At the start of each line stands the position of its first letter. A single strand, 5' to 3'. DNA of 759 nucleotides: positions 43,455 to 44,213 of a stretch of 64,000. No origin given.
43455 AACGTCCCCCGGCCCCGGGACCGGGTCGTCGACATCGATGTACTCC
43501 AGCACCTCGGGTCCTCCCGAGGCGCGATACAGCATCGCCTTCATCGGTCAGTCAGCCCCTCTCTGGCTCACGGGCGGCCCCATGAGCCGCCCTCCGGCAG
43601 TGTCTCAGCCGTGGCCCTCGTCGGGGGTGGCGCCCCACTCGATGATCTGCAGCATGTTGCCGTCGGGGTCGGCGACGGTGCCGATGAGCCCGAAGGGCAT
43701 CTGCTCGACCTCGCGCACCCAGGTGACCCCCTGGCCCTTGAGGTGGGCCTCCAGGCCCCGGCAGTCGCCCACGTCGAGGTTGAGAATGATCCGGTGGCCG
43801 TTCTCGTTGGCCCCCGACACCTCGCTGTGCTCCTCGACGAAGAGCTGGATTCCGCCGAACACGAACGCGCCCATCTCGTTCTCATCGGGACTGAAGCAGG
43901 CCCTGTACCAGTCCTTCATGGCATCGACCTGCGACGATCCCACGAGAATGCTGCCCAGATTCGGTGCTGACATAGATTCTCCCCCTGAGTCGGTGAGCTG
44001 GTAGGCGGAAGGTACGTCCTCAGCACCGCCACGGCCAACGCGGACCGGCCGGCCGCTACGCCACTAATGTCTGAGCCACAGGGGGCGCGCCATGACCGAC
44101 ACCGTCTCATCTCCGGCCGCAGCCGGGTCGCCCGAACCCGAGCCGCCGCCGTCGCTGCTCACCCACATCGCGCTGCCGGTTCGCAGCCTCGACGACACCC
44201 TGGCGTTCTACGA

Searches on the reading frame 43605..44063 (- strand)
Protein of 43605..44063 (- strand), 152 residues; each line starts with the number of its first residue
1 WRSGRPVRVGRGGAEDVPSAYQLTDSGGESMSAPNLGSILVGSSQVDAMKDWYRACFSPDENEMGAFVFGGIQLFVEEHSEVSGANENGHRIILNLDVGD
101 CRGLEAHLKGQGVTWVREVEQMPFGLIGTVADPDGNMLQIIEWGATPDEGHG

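Call 12: search_protein_families(library=pfam, proteins=[window:43605-44063:-], max_evalue=0.001)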
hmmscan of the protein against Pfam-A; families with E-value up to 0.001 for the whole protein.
window:43605-44063:- (152 aa): 1 family
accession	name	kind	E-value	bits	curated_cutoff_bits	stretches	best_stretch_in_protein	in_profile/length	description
PF00903.31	Glyoxalase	-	8.9e-06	26.5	20.6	1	39-140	5-121/121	Glyoxalase/Bleomycin resistance protein/Dioxygenase superfamily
